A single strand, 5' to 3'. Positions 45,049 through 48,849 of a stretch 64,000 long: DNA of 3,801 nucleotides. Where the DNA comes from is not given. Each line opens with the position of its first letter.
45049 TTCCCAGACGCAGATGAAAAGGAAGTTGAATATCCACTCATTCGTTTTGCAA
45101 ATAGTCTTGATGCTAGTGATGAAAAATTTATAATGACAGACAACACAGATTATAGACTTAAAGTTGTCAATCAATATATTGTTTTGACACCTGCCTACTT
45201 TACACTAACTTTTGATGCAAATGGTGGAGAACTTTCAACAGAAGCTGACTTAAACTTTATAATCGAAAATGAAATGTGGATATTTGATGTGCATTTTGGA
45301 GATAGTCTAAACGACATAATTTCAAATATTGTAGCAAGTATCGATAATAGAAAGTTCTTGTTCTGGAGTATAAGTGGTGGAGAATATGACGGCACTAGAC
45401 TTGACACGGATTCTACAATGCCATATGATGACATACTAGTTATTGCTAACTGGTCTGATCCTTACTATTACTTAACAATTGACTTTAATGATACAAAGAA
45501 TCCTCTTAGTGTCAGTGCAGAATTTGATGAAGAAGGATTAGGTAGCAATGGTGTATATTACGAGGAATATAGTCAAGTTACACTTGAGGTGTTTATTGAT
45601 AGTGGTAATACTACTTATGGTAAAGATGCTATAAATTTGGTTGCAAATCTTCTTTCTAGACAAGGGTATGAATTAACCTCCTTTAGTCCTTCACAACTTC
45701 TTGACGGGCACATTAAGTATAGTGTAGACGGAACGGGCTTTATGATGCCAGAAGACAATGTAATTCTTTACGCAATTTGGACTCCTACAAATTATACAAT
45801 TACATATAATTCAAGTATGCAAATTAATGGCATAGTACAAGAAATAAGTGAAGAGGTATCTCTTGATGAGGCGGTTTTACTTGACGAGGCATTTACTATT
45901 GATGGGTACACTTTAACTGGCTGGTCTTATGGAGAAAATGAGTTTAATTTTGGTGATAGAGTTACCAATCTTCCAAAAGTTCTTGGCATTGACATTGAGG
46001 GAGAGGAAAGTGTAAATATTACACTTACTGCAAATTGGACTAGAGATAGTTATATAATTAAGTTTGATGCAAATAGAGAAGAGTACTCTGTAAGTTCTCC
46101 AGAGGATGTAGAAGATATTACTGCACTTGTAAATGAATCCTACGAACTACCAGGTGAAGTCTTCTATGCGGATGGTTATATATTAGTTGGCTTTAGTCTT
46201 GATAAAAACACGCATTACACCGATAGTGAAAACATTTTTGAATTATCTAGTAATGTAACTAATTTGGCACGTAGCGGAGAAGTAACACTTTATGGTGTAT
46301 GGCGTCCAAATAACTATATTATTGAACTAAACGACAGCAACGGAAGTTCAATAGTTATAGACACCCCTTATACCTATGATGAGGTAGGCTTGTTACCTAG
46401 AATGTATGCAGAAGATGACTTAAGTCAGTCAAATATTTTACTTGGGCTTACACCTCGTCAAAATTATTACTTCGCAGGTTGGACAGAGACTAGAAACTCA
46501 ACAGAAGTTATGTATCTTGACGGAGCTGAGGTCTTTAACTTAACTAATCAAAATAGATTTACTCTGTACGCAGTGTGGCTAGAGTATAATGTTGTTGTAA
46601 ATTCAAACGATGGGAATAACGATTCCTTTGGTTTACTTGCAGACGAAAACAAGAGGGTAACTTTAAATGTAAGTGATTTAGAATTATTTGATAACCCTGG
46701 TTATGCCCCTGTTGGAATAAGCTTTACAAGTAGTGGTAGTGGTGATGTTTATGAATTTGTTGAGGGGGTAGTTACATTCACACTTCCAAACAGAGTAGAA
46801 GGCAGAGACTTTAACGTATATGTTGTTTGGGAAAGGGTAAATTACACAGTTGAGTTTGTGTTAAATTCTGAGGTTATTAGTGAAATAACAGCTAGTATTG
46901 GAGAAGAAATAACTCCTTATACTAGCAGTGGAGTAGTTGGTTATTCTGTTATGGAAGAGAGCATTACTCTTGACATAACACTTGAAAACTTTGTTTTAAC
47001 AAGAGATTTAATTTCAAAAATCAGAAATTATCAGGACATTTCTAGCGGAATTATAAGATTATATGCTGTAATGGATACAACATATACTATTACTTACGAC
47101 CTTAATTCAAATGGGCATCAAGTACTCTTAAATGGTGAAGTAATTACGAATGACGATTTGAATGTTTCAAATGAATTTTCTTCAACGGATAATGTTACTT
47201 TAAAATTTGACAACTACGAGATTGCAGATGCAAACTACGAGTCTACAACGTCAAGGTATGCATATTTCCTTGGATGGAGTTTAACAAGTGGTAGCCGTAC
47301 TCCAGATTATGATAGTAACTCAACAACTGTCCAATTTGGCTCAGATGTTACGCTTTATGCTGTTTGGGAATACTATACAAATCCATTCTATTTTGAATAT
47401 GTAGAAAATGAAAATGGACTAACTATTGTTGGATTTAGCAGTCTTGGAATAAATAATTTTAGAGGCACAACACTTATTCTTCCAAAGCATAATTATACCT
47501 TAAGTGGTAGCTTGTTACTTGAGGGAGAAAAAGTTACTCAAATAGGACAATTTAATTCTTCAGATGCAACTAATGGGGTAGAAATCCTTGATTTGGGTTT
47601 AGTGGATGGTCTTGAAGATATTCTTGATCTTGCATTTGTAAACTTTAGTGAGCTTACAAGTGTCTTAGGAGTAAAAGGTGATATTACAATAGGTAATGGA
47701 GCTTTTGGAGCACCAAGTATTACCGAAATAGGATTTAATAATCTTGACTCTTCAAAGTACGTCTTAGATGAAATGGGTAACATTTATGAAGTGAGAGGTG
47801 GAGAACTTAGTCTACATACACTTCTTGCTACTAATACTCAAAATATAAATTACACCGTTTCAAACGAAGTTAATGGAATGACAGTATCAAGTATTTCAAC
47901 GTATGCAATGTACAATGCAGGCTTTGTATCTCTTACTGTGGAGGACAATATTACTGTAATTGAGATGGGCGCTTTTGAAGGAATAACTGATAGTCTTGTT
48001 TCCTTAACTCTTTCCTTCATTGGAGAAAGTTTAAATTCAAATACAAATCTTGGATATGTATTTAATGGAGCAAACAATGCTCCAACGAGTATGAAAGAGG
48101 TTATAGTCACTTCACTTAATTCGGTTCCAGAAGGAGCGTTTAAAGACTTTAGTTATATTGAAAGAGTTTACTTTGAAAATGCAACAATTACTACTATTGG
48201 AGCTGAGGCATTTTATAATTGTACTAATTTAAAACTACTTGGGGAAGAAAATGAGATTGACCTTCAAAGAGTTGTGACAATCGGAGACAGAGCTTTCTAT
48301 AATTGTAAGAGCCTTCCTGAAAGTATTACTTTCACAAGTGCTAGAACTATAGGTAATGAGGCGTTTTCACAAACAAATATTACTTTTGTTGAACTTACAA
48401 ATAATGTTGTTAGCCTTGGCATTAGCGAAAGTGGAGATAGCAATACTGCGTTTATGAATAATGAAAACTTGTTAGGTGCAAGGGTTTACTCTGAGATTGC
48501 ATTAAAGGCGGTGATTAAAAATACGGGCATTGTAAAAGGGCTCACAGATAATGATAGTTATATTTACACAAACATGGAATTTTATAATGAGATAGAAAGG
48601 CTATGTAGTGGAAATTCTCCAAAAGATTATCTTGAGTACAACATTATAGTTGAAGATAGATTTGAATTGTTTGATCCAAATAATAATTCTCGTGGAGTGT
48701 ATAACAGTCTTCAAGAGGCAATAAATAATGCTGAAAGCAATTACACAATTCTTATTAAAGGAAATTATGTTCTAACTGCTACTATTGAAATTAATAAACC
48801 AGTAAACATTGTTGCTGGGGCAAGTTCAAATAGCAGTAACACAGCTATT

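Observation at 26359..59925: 33.6-kb gene for an 11,188-aa modular surface filament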

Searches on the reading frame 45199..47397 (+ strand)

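Call 73: search_protein_families(library=ncbifam, proteins=[window:45199-47397:+], max_evalue=0.001)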
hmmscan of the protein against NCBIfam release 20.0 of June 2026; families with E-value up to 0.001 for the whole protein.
window:45199-47397:+ (733 aa): 1 family
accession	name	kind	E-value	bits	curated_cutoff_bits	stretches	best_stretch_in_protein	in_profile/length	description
TIGR02543.1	List_Bact_rpt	repeat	2.2e-05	24.7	20.95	0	420-460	3-40/44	TIGR02543 family repeat protein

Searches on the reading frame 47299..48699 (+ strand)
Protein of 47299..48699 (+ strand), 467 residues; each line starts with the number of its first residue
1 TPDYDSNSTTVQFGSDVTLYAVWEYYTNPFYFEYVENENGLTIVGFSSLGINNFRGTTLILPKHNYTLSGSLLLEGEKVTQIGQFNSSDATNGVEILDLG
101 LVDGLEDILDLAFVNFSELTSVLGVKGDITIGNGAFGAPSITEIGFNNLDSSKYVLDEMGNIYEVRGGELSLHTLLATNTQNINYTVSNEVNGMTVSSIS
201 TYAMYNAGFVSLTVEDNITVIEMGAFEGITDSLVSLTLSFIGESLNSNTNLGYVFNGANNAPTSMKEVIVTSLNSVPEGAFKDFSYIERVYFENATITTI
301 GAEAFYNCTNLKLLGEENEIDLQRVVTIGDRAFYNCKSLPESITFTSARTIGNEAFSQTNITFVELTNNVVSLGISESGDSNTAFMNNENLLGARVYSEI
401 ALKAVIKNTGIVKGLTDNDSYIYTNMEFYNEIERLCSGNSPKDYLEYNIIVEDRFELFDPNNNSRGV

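Call 34: search_protein_families(library=pfam, proteins=[window:47299-48699:+], max_evalue=1)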
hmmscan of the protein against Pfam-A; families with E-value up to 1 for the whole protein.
window:47299-48699:+ (467 aa): 2 families
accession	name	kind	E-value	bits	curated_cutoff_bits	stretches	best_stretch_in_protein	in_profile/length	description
PF13306.12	LRR_5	-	1.4e-21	77.1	27.7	2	267-374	15-116/127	BspA type Leucine rich repeat region (6 copies)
PF13855.12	LRR_8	-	4.2e-06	26.9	27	1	272-314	12-54/61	Leucine rich repeat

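Call 53: search_solved_structures(query=window:47299-48699:+, max_evalue=0.01)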
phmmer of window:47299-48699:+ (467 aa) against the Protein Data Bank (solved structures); distinct sequences matched with E-value up to 0.01: 19.
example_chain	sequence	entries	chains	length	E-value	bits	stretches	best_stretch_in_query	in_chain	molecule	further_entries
4fs7_A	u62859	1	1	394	1.3e-10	44.1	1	260-367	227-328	Uncharacterized protein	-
4gt6_A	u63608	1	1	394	1.2e-09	40.9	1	273-359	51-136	Cell surface protein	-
4li2_A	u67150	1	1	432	7.1e-08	35.1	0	267-319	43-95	Leucine-rich repeat-containing G-protein coupled receptor 4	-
4li1_B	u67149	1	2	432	9.6e-08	34.6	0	267-319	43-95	Leucine-rich repeat-containing G-protein coupled receptor 4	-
4qxe_A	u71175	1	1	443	1e-06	31.2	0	261-319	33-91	Leucine-rich repeat-containing G-protein coupled receptor 4, linker, Variable lymphocyte r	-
4kt1_A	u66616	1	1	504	2e-05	27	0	220-314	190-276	Leucine-rich repeat-containing G-protein coupled receptor 4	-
4qxf_A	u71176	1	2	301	2.4e-05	26.7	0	261-319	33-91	Leucine-rich repeat-containing G-protein coupled receptor 4, Variable lymphocyte receptor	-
8wvu_A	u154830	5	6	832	0.00014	24.2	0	261-319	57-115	Leucine-rich repeat-containing G-protein coupled receptor 4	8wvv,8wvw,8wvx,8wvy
9kb6_A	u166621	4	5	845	0.00015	24.1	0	261-319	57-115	Leucine-rich repeat-containing G-protein coupled receptor 4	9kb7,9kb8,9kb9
9kgk_A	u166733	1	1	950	0.00024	23.5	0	261-319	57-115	Leucine-rich repeat-containing G-protein coupled receptor 4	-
8xfp_A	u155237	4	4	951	0.00024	23.5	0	261-319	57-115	Leucine-rich repeat-containing G-protein coupled receptor 4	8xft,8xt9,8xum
9khh_C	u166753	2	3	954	0.00025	23.4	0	261-319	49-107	Leucine-rich repeat-containing G-protein coupled receptor 4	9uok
6mlx_A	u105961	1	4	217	0.00074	21.8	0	318-368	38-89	Leucine-rich repeat protein TpLRR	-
9s37_D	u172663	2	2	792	0.00078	21.8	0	234-314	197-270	Leucine-rich repeat-containing G-protein coupled receptor 4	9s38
8xfs_A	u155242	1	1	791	0.00081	21.7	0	234-314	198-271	Leucine-rich repeat-containing G-protein coupled receptor 4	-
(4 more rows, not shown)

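Call 73: search_protein_families(library=ncbifam, proteins=[window:47299-48699:+], max_evalue=0.001)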
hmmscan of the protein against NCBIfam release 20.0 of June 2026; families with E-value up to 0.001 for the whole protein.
window:47299-48699:+ (467 aa): 0 families
